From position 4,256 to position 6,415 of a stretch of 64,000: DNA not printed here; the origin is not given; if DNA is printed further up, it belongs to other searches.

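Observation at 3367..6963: radC-like / mazG-like / PD-(D/E)xK-DUF2075 ATPase / HNH four-gene operon: candidate novel defence module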

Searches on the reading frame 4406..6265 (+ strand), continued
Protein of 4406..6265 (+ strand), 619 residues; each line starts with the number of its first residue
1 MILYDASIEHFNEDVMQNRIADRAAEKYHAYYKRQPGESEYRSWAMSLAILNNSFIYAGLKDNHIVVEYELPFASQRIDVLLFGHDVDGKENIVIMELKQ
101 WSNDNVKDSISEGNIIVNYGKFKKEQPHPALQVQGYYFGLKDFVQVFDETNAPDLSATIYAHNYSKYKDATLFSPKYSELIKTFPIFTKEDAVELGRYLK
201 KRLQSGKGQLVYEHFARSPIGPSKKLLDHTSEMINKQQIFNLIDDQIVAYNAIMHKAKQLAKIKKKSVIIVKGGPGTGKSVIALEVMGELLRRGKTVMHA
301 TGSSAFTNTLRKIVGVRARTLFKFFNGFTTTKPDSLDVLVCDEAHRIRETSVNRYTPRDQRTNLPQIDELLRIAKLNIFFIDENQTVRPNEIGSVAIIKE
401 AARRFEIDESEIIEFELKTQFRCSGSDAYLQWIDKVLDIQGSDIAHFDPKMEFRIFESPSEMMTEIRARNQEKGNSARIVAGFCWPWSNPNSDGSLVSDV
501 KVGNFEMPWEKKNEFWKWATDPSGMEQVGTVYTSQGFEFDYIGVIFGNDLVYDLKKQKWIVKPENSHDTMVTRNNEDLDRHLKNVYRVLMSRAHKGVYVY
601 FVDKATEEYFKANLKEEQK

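Call 107: search_protein_representatives(protein=window:4406-6265:+)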
Query: 619 residues. Proteins with E-value up to 0.001 (for the whole library): 3780; up to 1e-10: 2146; up to 1e-30: 685. The best 150 are listed.
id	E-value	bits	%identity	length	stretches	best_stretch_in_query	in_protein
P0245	1.1e-262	889.6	62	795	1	2-616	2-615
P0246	1.9e-198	677.5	52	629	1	3-614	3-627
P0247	1.8e-171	588.4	50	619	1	3-611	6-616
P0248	2.7e-162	558.1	59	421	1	1-421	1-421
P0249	3.2e-154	531.5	43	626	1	1-607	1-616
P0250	2.6e-153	528.4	43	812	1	1-615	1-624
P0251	6.8e-151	520.5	43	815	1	2-614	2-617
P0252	7.6e-150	517.0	43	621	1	3-614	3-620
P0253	6.9e-145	500.6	42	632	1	3-609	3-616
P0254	1.8e-144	499.3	43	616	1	3-609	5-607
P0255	2.8e-144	498.6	41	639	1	1-614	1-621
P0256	8.4e-140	483.8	43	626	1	3-611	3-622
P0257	1.0e-137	477.0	41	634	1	1-613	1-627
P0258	1.2e-137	476.7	42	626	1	10-614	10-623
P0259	2.0e-137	476.0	41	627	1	3-612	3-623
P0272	4.4e-119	415.4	40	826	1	2-612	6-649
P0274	2.4e-117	409.7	36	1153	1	9-614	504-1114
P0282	2.2e-111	390.0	39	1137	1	23-607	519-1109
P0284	4.7e-107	375.7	36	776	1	1-614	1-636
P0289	5.7e-104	365.5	38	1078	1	13-607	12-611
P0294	2.5e-101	356.8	37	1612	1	25-607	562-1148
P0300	3.1e-98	346.6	38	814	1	2-614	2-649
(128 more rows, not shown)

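Call 109: search_protein_families(library=pfam, proteins=[P0245, P0250, P0272, P0284, P0300, P0274, P0282, P0294, P0289], max_evalue=0.0001)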
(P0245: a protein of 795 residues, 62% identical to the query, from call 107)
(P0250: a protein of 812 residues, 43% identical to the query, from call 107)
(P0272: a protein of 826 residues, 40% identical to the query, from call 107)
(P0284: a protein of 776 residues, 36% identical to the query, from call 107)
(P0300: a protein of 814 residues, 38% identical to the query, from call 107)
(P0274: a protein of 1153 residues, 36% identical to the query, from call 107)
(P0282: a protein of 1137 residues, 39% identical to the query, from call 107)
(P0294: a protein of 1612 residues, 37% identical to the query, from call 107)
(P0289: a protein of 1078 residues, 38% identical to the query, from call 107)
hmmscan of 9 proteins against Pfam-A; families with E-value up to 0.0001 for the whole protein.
P0245 (795 aa): 4 families
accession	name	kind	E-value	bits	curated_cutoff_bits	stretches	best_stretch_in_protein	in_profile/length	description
PF09848.15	SLFN-g3_helicase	-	1.6e-83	281.4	24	1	265-602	1-354/354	Schlafen group 3, DNA/RNA helicase domain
PF00717.28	Peptidase_S24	-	5.4e-08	33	23.3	1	684-788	31-114/116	Peptidase S24-like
PF04851.21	ResIII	-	8.4e-07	29.5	22.5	0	240-294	3-52/164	Type III restriction enzyme, res subunit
PF13604.12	AAA_30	-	8.3e-06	26.1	27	1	262-345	15-99/191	AAA domain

P0250 (812 aa): 7 families
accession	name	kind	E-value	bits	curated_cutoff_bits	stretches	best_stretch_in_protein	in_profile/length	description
PF09848.15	SLFN-g3_helicase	-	8.3e-85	285.6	24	1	266-612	1-354/354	Schlafen group 3, DNA/RNA helicase domain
PF00717.28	Peptidase_S24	-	1.4e-08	34.9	23.3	1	687-800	22-115/116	Peptidase S24-like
PF20720.3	nSTAND3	-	7.7e-07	29.4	27.2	1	262-302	12-53/155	Novel STAND NTPase 3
PF04851.21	ResIII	-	2.3e-06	28.1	22.5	0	252-295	14-52/164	Type III restriction enzyme, res subunit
PF13401.12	AAA_22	-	2.4e-06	28.3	27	1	265-353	4-97/130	AAA domain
PF13604.12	AAA_30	-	2.8e-06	27.6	27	1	265-366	17-117/191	AAA domain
PF00004.35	AAA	-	8.4e-06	26.7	21.2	1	270-372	2-88/131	ATPase family associated with various cellular activities (AAA)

P0272 (826 aa): 7 families
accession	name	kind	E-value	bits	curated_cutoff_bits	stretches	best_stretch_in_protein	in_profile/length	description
PF09848.15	SLFN-g3_helicase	-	9.2e-90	301.9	24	1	290-640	1-354/354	Schlafen group 3, DNA/RNA helicase domain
PF00717.28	Peptidase_S24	-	2e-10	40.8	23.3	1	697-820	12-114/116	Peptidase S24-like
PF13401.12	AAA_22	-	2.1e-07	31.7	27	1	288-382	3-97/130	AAA domain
PF00004.35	AAA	-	1.7e-06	28.9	21.2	0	294-400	2-93/131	ATPase family associated with various cellular activities (AAA)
PF04851.21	ResIII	-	5.3e-06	26.9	22.5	0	266-336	3-68/164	Type III restriction enzyme, res subunit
PF25199.1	nSTAND_NTPase5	-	6.6e-05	23.2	34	0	275-376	25-108/145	Novel STAND NTPase 5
PF20720.3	nSTAND3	-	8.5e-05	22.7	27.2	0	280-327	9-51/155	Novel STAND NTPase 3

P0284 (776 aa): 2 families
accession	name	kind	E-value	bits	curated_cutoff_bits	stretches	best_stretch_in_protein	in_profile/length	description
PF09848.15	SLFN-g3_helicase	-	5e-76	256.7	24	1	272-625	3-354/354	Schlafen group 3, DNA/RNA helicase domain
PF13604.12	AAA_30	-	5.9e-05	23.3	27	0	267-358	15-103/191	AAA domain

P0300 (814 aa): 7 families
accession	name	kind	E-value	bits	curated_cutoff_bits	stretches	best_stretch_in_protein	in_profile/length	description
PF09848.15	SLFN-g3_helicase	-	7.3e-76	256.2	24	1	261-638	1-354/354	Schlafen group 3, DNA/RNA helicase domain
PF13676.11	TIR_2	-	1.7e-13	51.6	28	1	672-762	1-87/122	TIR domain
PF04851.21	ResIII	-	5.3e-07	30.1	22.5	1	237-365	4-139/164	Type III restriction enzyme, res subunit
PF10236.15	DAP3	-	2e-06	27.7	23.1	1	248-299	10-61/311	Mitochondrial ribosomal death-associated protein 3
PF13191.12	AAA_16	-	4.1e-06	27.8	32.6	1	244-323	8-85/167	AAA ATPase domain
PF01582.25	TIR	-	1.7e-05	25.1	21.3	1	672-765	4-95/179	TIR domain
PF20720.3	nSTAND3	-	2.6e-05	24.4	27.2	1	260-312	16-69/155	Novel STAND NTPase 3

P0274 (1153 aa): 3 families
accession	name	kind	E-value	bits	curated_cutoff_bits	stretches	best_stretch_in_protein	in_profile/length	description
PF02384.22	N6_Mtase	-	8.9e-78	262.2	20.4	1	144-443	8-307/311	N-6 DNA Methylase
PF09848.15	SLFN-g3_helicase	-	1.5e-64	219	24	1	759-1103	1-354/354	Schlafen group 3, DNA/RNA helicase domain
PF01170.24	UPF0020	-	3.5e-08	33.8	22.3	1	170-272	16-132/197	RMKL-like, methyltransferase domain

P0282 (1137 aa): 4 families
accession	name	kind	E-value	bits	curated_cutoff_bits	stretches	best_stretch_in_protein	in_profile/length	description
PF09848.15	SLFN-g3_helicase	-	4.1e-81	273.4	24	1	759-1105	1-354/354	Schlafen group 3, DNA/RNA helicase domain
PF13191.12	AAA_16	-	4.9e-08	34.1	32.6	1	743-842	8-115/167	AAA ATPase domain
PF13604.12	AAA_30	-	1.6e-07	31.7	27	1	749-854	8-111/191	AAA domain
PF13401.12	AAA_22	-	4.7e-07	30.6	27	1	758-849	4-102/130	AAA domain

P0294 (1612 aa): 5 families
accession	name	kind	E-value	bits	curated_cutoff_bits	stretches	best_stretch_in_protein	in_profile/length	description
PF09848.15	SLFN-g3_helicase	-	9.6e-86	288.7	24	1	798-1144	1-354/354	Schlafen group 3, DNA/RNA helicase domain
PF18135.7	Type_ISP_C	-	3.1e-69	234.1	25.9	1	1208-1559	1-342/342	Type ISP C-terminal specificity domain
PF13401.12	AAA_22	-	1.5e-09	38.7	27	1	796-885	3-99/130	AAA domain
PF13191.12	AAA_16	-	9.5e-07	29.9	32.6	1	783-884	10-118/167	AAA ATPase domain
PF20720.3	nSTAND3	-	5e-05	23.5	27.2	1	796-832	15-51/155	Novel STAND NTPase 3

P0289 (1078 aa): 5 families
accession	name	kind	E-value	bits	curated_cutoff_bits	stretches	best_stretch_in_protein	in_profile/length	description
PF09848.15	SLFN-g3_helicase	-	1.8e-86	291.1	24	1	260-607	1-354/354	Schlafen group 3, DNA/RNA helicase domain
PF13401.12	AAA_22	-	9.3e-08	32.9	27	1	259-350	4-102/130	AAA domain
PF13191.12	AAA_16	-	1.3e-07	32.7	32.6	1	245-399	10-159/167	AAA ATPase domain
PF13604.12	AAA_30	-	1.3e-06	28.7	27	1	257-357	15-113/191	AAA domain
PF00004.35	AAA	-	1.8e-06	28.9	21.2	1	263-362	1-83/131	ATPase family associated with various cellular activities (AAA)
